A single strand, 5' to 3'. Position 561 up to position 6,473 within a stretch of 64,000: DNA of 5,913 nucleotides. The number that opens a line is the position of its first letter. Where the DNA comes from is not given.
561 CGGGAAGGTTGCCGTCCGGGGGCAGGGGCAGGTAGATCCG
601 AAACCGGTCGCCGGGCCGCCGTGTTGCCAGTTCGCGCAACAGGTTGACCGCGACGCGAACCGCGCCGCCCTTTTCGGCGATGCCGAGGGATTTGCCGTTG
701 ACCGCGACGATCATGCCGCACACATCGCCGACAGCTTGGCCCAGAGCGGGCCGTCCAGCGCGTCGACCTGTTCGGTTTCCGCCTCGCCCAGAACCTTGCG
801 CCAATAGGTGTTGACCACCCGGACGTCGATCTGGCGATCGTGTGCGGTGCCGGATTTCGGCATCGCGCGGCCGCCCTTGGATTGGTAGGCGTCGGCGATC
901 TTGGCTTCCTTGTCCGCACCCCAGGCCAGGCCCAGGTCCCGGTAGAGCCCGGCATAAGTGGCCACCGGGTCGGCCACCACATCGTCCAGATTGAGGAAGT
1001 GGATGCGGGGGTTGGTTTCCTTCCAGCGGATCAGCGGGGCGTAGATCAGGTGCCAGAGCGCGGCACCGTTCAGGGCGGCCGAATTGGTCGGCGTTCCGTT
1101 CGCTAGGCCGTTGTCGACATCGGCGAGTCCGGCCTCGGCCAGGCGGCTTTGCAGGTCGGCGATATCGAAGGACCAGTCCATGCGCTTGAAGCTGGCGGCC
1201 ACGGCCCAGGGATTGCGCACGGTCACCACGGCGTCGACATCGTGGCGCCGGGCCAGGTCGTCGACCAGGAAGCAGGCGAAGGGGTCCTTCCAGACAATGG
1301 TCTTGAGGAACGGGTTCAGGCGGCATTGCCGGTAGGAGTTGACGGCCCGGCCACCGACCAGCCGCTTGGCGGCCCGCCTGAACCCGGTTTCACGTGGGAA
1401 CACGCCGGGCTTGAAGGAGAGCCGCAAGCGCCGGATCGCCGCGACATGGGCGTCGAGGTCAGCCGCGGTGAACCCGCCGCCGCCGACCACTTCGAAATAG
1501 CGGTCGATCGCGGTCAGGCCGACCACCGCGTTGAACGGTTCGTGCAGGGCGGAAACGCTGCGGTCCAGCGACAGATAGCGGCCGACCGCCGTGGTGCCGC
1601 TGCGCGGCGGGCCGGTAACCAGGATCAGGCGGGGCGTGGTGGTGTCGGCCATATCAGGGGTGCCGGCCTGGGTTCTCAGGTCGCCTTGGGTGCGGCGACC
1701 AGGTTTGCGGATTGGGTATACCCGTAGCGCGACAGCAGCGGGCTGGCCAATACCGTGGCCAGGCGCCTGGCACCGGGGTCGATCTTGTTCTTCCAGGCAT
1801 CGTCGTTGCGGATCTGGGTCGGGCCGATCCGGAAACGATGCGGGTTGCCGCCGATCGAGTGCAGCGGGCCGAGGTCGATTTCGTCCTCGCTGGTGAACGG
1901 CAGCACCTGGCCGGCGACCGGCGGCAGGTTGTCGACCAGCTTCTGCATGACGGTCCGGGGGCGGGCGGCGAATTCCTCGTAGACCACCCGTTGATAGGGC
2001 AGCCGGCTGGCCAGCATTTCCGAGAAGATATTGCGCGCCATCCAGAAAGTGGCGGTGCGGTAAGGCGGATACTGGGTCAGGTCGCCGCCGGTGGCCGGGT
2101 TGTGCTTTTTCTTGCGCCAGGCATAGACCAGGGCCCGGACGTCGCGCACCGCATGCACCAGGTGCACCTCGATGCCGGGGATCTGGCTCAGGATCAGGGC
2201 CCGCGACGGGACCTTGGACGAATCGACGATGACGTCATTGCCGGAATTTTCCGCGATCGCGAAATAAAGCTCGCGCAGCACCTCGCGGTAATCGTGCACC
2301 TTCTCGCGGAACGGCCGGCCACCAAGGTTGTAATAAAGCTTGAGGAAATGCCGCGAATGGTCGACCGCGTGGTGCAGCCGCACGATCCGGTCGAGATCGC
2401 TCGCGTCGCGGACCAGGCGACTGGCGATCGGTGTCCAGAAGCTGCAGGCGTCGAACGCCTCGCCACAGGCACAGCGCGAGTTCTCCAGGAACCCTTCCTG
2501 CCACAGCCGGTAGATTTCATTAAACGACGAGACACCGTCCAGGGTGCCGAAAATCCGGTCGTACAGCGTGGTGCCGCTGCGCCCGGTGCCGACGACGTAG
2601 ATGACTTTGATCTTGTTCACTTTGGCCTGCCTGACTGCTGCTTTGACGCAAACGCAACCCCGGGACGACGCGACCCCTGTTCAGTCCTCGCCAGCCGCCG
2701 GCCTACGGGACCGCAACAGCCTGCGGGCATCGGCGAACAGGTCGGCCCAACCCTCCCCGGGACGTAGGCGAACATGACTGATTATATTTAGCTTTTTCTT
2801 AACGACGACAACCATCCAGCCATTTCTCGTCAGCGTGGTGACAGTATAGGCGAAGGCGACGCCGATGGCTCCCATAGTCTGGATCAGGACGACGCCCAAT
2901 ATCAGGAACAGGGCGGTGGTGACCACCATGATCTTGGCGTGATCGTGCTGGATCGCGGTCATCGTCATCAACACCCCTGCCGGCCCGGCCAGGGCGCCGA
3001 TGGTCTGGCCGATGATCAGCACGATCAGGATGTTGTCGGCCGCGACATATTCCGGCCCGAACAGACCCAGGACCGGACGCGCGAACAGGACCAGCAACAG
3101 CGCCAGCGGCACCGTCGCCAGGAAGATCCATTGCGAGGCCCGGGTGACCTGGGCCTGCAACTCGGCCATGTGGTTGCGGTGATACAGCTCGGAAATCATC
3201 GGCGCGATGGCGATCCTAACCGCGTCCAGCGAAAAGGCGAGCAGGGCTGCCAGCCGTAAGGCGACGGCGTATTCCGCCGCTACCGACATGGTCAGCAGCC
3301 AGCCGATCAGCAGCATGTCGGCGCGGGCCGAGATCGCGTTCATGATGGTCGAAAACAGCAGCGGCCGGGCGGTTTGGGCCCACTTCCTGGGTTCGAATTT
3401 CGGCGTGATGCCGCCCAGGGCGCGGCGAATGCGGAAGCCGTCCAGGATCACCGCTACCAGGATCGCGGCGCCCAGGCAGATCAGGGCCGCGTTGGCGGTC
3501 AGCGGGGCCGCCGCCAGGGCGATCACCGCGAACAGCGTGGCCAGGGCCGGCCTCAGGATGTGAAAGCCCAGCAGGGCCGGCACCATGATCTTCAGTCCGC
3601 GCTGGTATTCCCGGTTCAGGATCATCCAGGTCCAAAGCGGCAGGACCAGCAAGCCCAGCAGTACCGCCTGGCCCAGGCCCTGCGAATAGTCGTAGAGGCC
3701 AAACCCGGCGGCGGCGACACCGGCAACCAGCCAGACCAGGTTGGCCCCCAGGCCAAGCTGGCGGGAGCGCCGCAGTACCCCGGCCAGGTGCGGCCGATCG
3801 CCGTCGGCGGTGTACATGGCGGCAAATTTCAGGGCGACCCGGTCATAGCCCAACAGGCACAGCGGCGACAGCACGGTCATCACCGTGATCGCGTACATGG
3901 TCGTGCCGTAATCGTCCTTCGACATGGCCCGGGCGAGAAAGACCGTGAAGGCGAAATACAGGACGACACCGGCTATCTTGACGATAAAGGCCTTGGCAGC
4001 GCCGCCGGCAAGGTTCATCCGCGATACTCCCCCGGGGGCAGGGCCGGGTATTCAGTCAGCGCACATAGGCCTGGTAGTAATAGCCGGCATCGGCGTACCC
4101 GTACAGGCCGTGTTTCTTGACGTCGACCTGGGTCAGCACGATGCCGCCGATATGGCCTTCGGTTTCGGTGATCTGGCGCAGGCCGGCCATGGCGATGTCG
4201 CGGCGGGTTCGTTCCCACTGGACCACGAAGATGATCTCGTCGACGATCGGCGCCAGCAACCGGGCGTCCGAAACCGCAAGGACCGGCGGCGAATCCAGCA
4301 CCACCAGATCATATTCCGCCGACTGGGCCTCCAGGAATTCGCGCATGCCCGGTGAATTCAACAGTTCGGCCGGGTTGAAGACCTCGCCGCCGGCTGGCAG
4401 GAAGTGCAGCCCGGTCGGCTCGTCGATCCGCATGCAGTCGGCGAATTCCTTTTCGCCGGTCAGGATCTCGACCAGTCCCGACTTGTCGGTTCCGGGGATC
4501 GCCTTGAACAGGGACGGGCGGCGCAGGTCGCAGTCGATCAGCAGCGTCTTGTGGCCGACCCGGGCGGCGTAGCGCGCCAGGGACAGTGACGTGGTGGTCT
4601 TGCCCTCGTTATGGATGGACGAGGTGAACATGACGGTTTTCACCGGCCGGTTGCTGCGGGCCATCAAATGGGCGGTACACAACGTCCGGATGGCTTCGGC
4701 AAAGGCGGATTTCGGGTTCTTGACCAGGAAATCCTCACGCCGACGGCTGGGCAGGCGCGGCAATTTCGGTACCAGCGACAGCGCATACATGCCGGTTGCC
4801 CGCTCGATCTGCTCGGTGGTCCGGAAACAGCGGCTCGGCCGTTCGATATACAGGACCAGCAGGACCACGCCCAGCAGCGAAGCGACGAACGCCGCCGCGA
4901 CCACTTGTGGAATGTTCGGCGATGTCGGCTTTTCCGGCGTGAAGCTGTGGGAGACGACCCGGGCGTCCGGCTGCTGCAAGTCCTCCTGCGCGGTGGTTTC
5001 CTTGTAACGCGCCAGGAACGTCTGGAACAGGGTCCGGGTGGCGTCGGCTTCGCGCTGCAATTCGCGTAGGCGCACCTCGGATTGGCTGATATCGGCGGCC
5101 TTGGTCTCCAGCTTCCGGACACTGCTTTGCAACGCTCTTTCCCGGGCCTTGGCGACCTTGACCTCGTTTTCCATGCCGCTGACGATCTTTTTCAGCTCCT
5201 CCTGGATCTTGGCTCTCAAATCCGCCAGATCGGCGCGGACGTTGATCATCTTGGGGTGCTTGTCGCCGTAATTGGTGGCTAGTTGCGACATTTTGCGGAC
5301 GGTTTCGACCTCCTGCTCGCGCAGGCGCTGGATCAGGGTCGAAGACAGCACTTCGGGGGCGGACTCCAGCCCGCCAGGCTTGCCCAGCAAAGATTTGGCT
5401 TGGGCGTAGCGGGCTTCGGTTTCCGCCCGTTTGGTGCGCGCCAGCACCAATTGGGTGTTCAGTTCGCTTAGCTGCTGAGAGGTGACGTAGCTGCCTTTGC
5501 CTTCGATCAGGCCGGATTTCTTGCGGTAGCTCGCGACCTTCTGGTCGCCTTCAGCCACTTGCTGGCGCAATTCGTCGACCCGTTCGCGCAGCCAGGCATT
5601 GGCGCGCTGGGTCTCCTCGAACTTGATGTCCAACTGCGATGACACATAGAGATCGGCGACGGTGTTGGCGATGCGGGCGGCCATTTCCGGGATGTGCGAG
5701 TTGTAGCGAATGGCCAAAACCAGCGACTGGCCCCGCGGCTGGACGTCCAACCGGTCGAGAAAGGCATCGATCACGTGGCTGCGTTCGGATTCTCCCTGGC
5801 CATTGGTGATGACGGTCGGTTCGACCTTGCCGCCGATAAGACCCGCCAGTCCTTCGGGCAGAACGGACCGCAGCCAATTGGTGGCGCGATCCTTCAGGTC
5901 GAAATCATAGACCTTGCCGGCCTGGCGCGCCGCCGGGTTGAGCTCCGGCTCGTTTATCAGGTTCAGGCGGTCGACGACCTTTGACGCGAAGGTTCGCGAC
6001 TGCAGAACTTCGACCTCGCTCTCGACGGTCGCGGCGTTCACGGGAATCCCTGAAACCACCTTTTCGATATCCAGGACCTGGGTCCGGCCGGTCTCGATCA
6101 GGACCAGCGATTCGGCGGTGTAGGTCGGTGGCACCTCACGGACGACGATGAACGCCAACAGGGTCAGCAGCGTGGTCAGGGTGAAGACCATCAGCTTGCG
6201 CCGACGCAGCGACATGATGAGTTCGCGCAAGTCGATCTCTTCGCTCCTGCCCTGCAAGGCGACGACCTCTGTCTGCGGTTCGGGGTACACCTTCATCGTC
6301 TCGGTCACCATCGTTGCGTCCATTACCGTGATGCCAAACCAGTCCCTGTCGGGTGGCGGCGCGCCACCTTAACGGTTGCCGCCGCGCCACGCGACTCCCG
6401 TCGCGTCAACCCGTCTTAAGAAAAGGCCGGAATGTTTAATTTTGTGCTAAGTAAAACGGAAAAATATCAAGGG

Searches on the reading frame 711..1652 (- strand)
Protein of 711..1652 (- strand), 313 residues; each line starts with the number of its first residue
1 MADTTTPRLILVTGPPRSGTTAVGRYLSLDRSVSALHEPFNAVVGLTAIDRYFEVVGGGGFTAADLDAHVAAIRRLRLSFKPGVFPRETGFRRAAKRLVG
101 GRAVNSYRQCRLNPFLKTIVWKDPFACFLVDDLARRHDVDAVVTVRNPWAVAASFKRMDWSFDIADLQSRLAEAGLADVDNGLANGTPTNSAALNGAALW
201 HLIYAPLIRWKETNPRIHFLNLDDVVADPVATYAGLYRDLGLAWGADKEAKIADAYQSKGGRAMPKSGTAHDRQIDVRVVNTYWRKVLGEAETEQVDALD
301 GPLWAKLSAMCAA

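Call 34: search_protein_families(library=pfam, proteins=[window:711-1652:-], max_evalue=0.00001)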
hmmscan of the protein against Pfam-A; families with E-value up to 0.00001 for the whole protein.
window:711-1652:- (313 aa): 1 family
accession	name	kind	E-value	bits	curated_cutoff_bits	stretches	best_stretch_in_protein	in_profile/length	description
PF13469.12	Sulfotransfer_3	-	2.3e-09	38.3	27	1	10-244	2-214/216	Sulfotransferase family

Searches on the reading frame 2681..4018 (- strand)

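Call 34: search_protein_families(library=pfam, proteins=[window:2681-4018:-], max_evalue=0.00001)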
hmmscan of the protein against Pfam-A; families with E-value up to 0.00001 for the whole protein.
window:2681-4018:- (445 aa): 2 families
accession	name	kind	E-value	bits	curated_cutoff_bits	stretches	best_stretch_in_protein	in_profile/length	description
PF13440.11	Polysacc_synt_3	-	1.1e-06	28.5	23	1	218-319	182-282/293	Polysaccharide biosynthesis protein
PF01943.22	Polysacc_synt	-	5e-06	26.6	28.2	1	11-278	9-273/274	Polysaccharide biosynthesis protein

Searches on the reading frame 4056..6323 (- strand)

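Call 34: search_protein_families(library=pfam, proteins=[window:4056-6323:-], max_evalue=0.00001)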
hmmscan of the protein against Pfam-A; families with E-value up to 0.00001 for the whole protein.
window:4056-6323:- (755 aa): 4 families
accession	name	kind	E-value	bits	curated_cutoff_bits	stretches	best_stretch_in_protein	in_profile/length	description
PF02706.20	Wzz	-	6.3e-14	52.5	25.5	1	28-119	1-90/91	Chain length determinant protein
PF13614.12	AAA_31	-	5.9e-12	46.3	27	1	574-721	14-163/177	AAA domain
PF01656.29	CbiA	-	5.1e-07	30.1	25.4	1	572-711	9-54/125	CobQ/CobB/MinD/ParA nucleotide binding domain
PF13807.11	GNVR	-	4.8e-06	26.9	27.7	0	419-491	7-78/82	G-rich domain on putative tyrosine kinase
